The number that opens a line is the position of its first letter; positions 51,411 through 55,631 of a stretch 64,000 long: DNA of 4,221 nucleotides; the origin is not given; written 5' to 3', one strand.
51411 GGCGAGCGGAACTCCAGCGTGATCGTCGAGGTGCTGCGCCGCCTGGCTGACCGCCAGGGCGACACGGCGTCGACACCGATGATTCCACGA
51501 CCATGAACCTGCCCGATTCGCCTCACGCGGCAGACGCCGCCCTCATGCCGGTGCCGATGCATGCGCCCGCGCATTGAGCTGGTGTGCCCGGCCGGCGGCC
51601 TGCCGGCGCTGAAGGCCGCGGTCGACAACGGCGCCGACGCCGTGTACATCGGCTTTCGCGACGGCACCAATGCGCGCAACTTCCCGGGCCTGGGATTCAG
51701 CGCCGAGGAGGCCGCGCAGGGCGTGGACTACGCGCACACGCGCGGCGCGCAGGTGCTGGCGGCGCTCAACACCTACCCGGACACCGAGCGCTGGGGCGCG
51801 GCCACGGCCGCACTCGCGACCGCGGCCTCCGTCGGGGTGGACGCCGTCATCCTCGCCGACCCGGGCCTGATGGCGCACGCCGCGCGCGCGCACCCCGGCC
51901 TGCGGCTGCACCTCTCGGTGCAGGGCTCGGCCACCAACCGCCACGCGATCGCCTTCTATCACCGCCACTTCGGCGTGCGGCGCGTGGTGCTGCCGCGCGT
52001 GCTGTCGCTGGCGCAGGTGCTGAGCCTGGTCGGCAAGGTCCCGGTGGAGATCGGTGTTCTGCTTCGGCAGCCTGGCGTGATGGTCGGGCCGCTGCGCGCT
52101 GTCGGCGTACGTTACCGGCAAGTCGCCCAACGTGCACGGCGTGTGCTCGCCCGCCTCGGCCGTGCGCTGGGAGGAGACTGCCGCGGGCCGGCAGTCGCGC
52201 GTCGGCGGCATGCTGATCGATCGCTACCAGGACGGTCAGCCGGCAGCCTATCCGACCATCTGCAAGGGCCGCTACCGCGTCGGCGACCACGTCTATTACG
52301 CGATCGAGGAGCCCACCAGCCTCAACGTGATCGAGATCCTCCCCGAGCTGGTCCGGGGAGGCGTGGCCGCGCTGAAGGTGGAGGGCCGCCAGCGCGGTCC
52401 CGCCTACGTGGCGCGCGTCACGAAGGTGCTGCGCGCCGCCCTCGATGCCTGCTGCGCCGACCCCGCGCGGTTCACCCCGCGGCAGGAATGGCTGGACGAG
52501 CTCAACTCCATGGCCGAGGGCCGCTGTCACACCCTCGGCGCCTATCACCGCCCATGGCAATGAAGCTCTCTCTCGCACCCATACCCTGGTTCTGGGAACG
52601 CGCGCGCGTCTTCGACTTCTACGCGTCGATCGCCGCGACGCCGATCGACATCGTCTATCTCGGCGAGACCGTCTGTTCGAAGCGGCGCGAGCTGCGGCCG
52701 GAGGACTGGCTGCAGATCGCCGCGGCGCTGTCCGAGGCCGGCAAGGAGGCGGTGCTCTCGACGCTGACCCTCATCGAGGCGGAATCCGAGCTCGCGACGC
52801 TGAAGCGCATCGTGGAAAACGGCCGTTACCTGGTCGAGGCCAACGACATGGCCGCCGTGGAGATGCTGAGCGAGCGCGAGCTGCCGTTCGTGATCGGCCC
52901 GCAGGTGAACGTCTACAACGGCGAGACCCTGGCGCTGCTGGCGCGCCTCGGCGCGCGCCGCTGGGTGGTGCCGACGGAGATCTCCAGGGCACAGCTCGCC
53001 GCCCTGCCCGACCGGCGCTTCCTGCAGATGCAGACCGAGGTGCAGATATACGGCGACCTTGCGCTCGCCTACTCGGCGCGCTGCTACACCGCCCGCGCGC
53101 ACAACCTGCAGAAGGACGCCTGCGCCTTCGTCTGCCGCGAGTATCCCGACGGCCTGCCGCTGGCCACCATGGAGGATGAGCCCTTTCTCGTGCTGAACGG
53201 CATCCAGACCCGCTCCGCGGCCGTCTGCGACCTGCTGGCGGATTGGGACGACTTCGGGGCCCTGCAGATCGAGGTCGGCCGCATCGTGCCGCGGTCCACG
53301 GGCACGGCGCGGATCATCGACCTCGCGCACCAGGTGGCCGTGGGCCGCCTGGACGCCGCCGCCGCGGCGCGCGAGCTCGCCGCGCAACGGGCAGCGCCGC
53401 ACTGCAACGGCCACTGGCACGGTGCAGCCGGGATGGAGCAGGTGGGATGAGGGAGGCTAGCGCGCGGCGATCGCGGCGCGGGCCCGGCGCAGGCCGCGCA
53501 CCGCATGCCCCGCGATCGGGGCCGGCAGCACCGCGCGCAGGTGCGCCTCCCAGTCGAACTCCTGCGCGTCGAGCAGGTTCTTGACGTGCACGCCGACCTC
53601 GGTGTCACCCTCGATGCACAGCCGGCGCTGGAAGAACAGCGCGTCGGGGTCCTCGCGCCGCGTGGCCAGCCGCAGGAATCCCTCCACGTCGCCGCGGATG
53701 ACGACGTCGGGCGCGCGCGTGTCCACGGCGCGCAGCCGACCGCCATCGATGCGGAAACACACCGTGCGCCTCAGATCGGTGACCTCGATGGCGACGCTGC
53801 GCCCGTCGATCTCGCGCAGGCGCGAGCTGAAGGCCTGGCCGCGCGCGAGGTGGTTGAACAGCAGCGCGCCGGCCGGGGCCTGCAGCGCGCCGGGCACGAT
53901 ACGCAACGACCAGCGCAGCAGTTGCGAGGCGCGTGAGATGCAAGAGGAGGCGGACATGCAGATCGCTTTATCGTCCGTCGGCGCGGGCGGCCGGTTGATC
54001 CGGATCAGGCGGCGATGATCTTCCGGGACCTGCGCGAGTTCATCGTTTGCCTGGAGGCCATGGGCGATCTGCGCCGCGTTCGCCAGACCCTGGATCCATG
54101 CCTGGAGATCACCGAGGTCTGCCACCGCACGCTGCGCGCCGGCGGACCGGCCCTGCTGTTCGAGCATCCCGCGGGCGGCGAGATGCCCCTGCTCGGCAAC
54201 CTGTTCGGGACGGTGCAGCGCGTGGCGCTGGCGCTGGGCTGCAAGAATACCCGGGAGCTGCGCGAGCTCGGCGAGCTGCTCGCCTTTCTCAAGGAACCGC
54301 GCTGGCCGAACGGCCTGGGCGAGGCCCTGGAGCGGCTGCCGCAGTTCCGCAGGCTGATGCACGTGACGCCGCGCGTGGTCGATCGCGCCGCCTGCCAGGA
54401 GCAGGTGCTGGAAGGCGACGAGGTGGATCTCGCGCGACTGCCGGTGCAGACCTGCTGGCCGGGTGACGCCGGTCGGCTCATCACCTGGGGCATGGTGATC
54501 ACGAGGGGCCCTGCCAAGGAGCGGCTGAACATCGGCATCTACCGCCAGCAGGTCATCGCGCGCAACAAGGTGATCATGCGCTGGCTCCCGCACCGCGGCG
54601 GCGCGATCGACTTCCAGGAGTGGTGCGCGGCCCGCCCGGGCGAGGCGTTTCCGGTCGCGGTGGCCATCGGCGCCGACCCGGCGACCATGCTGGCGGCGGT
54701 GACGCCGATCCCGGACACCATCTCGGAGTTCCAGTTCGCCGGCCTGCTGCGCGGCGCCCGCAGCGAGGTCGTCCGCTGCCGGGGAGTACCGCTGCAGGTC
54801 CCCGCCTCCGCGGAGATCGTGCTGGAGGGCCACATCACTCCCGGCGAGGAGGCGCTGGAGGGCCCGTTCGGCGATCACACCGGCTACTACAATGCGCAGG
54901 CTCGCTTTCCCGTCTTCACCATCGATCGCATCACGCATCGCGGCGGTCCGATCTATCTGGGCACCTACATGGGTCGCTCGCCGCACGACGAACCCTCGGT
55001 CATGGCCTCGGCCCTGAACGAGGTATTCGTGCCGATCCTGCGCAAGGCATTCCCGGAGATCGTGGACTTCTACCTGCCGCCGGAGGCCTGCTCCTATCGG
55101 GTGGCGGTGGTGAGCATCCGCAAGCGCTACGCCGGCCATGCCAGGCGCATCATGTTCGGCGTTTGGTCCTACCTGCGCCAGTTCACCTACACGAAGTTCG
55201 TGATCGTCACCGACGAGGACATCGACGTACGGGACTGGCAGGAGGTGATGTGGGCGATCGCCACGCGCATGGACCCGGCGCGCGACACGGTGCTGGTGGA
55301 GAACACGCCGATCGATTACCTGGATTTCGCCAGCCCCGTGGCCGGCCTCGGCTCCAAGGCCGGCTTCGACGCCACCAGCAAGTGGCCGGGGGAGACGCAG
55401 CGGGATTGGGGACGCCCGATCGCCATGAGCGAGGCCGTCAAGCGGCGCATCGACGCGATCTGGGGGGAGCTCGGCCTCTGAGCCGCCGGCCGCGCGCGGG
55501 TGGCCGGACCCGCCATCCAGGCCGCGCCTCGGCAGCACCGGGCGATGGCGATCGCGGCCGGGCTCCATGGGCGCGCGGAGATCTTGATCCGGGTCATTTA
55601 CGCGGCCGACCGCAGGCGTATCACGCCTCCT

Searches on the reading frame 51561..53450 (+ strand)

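Call 32: search_protein_families(library=pfam, proteins=[window:51561-53450:+], max_evalue=0.00001)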
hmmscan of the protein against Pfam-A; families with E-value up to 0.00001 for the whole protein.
window:51561-53450:+ (629 aa): 1 family
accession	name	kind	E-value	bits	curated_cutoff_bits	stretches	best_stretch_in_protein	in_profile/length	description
PF01136.24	Peptidase_U32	-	1.1e-38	133.2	22.4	2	82-166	5-88/233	Peptidase family U32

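Call 59: search_protein_families(library=ncbifam, proteins=[window:51561-53450:+], max_evalue=0.00001)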
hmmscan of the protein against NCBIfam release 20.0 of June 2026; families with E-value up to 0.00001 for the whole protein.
window:51561-53450:+ (629 aa): 4 families
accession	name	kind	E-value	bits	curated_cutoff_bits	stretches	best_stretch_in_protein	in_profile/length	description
NF011991.0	PRK15447.1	equivalog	2.7e-111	371.8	283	1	334-627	1-298/302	U32 family peptidase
NF047965.1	quinone_UbiV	equivalog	4.2e-110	367.9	275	1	335-626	1-292/292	ubiquinone anaerobic biosynthesis protein UbiV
NF047963.1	quinone_UbiU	equivalog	2.2e-71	240.7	440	1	5-167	1-163/331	ubiquinone anaerobic biosynthesis protein UbiU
NF011996.0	PRK15452.1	equivalog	5.8e-33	114.4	534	1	5-166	5-164/449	prephenate-dependent tRNA uridine(34) hydroxylase TrhP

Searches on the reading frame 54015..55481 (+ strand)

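Call 7: search_protein_families(library=pfam, proteins=[window:54015-55481:+], max_evalue=0.01)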
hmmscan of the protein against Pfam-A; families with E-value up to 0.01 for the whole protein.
window:54015-55481:+ (488 aa): 3 families
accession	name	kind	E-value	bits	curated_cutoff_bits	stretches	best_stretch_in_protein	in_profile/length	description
PF01977.22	UbiD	-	1.4e-81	273.1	23.3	1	122-321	3-205/206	3-octaprenyl-4-hydroxybenzoate carboxy-lyase Rift-related domain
PF20696.2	UbiD_C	-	1.7e-47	161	24.2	1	329-453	2-127/127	3-octaprenyl-4-hydroxybenzoate carboxy-lyase C-terminal domain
PF20695.2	UbiD_N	-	1.1e-25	89.9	24.3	1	13-89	4-78/78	3-octaprenyl-4-hydroxybenzoate carboxy-lyase N-terminal domain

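Call 8: search_protein_families(library=ncbifam, proteins=[window:54015-55481:+], max_evalue=0.01)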
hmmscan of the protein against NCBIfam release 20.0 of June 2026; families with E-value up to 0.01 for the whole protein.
window:54015-55481:+ (488 aa): 7 families
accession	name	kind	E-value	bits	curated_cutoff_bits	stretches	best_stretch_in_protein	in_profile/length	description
NF008175.0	PRK10922.1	equivalog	1.1e-241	802.7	788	1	1-487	4-489/497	4-hydroxy-3-polyprenylbenzoate decarboxylase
TIGR00148.1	TIGR00148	subfamily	7.3e-157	522.5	244.85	1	6-456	1-438/438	UbiD family decarboxylase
TIGR03701.1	mena_SCO4490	equivalog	5.8e-134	447.1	495.9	1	8-448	1-433/433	menaquinone biosynthesis decarboxylase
NF041204.1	VdcC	exception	6.7e-83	278.7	650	1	4-474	2-456/467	non-oxidative hydroxyarylic acid decarboxylases subunit C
TIGR02724.1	phenyl_P_beta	equivalog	5.7e-54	183.2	468.95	1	5-439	2-422/472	phenylphosphate carboxylase subunit beta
NF041219.1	BagN_FevL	exception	1.2e-52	179.1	1000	1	3-422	17-435/502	bagremycin/ferroverdin biosynthesis UbiD family decarboxylase BagN/FevL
TIGR02723.1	phenyl_P_alpha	equivalog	2.4e-46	158.4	564.6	1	6-432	10-417/485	phenylphosphate carboxylase subunit alpha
